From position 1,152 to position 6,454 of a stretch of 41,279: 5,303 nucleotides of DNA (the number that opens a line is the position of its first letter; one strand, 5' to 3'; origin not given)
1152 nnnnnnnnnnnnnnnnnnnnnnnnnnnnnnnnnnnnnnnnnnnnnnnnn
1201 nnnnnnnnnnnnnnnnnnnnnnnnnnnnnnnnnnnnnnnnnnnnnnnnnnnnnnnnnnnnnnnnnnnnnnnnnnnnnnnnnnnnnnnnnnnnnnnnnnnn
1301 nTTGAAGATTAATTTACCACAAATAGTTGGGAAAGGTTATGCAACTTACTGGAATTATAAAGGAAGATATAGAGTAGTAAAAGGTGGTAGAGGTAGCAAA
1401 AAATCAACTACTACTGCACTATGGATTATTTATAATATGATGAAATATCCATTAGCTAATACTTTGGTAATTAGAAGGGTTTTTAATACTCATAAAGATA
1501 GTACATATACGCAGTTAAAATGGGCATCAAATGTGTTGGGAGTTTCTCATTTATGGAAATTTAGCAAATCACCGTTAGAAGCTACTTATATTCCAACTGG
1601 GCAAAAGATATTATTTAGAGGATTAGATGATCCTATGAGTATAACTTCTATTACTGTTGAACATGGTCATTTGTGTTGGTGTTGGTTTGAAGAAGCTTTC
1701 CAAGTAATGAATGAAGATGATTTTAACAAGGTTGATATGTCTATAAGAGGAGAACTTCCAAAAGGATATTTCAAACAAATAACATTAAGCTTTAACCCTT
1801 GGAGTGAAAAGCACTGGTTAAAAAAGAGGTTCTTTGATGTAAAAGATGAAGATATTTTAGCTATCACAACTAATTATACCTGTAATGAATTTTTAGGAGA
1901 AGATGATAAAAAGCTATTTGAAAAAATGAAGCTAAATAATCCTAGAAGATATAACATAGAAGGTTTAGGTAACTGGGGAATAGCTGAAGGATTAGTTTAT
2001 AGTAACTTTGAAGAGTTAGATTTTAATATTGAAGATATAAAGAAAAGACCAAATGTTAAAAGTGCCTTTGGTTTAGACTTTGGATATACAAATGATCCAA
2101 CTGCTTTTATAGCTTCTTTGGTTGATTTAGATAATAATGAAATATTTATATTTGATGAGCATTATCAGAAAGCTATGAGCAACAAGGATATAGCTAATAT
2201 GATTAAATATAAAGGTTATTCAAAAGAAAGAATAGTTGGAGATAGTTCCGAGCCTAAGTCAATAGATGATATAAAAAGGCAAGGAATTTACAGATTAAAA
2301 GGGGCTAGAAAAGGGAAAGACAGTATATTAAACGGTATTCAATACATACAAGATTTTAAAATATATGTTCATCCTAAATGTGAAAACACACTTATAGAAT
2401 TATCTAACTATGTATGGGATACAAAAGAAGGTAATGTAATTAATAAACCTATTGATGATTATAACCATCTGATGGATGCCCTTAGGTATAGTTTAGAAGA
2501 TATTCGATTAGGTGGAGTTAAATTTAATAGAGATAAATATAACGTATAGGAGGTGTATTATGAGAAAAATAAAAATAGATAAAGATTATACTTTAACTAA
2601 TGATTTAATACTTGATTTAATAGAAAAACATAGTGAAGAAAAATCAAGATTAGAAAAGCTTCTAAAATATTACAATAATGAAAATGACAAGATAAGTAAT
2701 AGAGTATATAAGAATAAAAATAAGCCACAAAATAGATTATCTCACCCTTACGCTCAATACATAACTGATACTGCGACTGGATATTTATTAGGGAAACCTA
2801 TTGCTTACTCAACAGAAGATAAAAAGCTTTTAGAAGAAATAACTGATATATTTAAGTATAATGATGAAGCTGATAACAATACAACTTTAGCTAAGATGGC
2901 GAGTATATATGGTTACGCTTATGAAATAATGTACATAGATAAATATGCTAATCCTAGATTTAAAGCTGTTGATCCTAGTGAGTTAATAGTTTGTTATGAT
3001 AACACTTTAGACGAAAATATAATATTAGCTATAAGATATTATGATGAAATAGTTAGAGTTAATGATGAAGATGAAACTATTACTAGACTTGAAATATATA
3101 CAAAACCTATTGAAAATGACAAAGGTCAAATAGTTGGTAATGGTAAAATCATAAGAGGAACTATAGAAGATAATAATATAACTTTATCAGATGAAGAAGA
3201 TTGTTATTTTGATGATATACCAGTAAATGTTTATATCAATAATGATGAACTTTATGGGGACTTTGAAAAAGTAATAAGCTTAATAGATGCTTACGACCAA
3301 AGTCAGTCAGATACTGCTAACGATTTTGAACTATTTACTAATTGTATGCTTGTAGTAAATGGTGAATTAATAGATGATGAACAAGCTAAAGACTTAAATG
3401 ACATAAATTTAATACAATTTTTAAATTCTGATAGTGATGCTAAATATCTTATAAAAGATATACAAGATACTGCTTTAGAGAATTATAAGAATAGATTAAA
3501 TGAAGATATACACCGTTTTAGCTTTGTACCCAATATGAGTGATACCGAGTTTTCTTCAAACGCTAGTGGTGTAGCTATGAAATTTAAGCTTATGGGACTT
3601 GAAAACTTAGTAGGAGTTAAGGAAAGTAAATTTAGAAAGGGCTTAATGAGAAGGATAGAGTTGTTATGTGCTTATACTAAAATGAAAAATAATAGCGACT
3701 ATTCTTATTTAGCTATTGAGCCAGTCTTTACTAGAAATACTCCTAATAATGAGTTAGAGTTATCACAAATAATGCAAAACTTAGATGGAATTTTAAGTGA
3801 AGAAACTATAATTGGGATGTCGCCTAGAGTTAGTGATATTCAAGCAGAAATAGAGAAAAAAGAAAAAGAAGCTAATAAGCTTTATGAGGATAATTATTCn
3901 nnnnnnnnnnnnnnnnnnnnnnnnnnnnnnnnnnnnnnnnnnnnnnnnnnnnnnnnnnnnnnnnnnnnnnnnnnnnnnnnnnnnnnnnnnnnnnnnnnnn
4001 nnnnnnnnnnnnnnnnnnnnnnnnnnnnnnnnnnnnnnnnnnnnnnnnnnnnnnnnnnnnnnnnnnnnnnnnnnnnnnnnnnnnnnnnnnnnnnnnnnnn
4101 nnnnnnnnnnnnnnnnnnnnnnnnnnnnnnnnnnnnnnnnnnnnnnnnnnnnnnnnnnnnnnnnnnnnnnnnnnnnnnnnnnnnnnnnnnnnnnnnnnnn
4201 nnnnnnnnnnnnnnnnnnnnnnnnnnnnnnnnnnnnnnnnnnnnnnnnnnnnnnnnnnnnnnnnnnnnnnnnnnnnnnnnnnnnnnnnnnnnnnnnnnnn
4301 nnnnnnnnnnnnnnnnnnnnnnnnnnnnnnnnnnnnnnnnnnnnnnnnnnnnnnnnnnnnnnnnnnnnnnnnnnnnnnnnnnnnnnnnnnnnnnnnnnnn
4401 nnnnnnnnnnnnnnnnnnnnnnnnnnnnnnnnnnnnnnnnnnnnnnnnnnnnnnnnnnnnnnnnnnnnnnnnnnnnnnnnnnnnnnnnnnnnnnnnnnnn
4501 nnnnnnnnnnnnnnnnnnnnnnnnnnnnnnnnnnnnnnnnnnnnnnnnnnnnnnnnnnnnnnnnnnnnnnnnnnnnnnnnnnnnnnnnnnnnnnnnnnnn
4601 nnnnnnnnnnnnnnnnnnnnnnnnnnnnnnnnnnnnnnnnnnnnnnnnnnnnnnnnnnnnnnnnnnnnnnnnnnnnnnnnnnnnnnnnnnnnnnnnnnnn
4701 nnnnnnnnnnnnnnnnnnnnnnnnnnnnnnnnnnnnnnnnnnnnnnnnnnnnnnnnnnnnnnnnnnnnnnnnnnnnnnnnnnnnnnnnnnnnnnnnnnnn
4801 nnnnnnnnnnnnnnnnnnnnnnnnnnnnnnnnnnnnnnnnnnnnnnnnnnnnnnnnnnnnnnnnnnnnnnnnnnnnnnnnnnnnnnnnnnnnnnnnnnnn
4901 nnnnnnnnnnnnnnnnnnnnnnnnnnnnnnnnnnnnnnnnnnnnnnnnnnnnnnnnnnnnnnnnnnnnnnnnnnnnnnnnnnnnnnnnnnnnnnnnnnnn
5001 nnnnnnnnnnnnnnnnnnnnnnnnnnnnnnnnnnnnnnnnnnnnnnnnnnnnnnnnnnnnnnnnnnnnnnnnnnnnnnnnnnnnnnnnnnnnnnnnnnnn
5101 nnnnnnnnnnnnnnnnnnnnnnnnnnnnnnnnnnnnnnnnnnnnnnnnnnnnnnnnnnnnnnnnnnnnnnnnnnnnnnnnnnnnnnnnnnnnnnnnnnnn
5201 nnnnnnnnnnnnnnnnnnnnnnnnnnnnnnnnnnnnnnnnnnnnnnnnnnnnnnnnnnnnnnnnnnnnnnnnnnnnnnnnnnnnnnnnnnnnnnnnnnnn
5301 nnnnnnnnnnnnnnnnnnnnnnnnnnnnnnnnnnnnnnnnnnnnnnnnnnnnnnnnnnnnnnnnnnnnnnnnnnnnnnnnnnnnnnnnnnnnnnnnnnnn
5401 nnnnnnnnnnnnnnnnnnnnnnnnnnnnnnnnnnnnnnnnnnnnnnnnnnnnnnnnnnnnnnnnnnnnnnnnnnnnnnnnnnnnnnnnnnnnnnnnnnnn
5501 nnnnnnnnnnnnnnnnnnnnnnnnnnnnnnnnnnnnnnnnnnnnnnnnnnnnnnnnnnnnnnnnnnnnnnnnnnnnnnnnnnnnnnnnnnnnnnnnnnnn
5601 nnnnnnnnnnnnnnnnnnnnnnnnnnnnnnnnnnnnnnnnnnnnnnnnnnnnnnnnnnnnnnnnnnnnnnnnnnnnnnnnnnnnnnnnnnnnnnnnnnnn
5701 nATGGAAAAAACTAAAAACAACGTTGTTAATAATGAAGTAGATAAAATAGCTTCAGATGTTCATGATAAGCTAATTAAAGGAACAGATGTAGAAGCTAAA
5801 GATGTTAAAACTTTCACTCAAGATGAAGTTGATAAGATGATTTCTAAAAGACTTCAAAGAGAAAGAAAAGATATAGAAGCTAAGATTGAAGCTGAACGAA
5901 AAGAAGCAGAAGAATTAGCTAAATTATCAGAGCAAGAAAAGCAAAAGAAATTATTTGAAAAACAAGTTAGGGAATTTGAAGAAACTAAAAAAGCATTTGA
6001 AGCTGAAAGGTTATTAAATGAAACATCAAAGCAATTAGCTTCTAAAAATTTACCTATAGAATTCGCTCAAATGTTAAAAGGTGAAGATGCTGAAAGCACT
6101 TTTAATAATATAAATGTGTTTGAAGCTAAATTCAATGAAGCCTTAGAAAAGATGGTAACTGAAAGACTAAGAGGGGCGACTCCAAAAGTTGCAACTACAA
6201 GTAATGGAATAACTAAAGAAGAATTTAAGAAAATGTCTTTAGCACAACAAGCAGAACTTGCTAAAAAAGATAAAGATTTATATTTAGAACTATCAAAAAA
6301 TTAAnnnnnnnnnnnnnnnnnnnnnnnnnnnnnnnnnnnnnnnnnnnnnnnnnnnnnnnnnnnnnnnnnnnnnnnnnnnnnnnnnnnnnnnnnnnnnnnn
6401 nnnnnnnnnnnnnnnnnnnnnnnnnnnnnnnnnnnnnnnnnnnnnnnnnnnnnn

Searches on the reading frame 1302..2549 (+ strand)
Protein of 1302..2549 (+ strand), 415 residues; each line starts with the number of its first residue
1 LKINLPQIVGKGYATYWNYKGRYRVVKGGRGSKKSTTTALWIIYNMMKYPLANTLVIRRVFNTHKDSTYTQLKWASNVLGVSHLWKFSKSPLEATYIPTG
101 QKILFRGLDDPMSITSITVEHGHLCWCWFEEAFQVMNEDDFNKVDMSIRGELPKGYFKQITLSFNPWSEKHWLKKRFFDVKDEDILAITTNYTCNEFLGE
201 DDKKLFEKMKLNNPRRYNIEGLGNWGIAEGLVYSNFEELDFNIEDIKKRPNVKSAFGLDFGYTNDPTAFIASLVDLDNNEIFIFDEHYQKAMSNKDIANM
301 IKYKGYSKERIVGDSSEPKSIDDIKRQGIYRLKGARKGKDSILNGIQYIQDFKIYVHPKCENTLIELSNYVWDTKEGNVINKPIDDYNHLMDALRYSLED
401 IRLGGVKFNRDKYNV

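Call 44: search_protein_families(library=pfam, proteins=[window:1302-2549:+], max_evalue=0.01)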
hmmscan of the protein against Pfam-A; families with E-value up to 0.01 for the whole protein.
window:1302-2549:+ (415 aa): 3 families
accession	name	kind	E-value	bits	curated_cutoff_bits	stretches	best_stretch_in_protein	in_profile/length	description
PF04466.19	Terminase_3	-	3e-57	193.9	23.2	1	22-223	3-200/201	Phage terminase large subunit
PF17288.8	Terminase_3C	-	1.2e-34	120.3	26.7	1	259-400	1-155/155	Terminase RNAseH like domain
PF03237.21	Terminase_6N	-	0.00013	22.1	22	1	28-238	4-213/215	Terminase large subunit, T4likevirus-type, N-terminal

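Call 112: search_dna_similar(query=window:1302-2549:+, collection=phages, mode=protein, max_rows=12)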
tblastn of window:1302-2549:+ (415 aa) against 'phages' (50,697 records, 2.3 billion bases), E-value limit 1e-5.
Records with a match: 2422; places in all: 2424; records where one place covers at least 80% of the query: 961.
Best place of each record, by identity: 60-80% 1; <60% 2421.
By first word of the organism name: Salmonella 400; Vibrio 376; Streptococcus 283; Staphylococcus 149; Escherichia 149; Klebsiella 126; Bacteroides 96; Enterococcus 94; Clostridium 67; Bacillus 62; and 94 more.
By host as written in the record: - 531; Escherichia coli 53; Klebsiella pneumoniae 52; Staphylococcus aureus 39; Salmonella enterica subsp. enterica serovar Enteritidis PT1 39; Vibrio harveyi BAA-1116 36; Salmonella enterica 32; Salmonella sp. 32; and 750 more.
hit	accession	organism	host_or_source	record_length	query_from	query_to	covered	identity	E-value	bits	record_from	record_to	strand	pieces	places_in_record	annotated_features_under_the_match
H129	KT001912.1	Bacillus phage Silence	Bacillus megaterium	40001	12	401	94%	65.7%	9e-91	502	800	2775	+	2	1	terminase large subunit | HNH endonuclease | ribosome_binding_site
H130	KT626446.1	Bacillus phage phi4B1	Bacillus thuringiensis 4B1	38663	3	408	98%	57.7%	2e-141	451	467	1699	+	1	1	terminase large subunit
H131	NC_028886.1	Bacillus phage phi4B1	Bacillus thuringiensis 4B1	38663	3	408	98%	57.7%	2e-141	451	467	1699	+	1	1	terminase large subunit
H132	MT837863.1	Bacteriophage sp.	human fecal samples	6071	2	404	97%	57.5%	6e-150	473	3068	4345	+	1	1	record has no annotation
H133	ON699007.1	Bacillus phage BC-1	Bacillus cereus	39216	3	399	96%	57.7%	8e-140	446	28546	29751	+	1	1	terminase large subunit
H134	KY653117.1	Staphylococcus phage IME1323_01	Staphylococcus caprae IME1323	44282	1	403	97%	55.0%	3e-120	390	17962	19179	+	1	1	terminase large subunit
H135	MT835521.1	Bacteriophage sp.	human fecal samples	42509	2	404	97%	54.8%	4e-138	441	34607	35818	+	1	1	record has no annotation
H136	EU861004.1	Staphylococcus phage vB_SauS-phiIPLA88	Staphylococcus aureus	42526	3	399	96%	54.4%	5e-120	389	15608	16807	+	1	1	gp36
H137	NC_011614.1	Staphylococcus phage vB_SauS-phiIPLA88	Staphylococcus aureus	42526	3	399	96%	54.4%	5e-120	389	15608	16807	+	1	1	terminase large subunit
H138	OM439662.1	Staphylococcus phage vB_SauS_277g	Staphylococcus aureus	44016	3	399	96%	54.1%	1e-119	388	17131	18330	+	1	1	terminase large subunit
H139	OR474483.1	Staphylococcus phage vB_StaA_PSa6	Staphylococcus aureus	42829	3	399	96%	54.1%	8e-119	386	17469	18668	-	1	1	terminase large subunit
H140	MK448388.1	Streptococcus satellite phage Javan259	Streptococcus hyovaginalis DSM_12219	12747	1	403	97%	53.1%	2e-125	405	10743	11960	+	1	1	terminase large subunit | hypothetical protein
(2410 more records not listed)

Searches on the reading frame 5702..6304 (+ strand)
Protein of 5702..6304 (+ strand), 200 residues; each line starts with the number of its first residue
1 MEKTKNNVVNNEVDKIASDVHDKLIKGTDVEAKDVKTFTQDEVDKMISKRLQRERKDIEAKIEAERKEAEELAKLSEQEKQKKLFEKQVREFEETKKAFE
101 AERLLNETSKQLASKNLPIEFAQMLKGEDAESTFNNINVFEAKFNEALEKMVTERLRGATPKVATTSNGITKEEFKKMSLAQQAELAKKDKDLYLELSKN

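Call 87: search_protein_families(library=phrogs, proteins=[window:5702-6304:+], max_evalue=0.00001)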
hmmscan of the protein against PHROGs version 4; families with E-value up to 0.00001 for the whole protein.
window:5702-6304:+ (200 aa): 2 families
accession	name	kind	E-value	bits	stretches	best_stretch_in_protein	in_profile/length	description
phrog_172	-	head and packaging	3.8e-34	119.7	1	26-198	48-222/229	head scaffolding protein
phrog_233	-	head and packaging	3.1e-08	35.4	1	33-132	16-112/161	head scaffolding protein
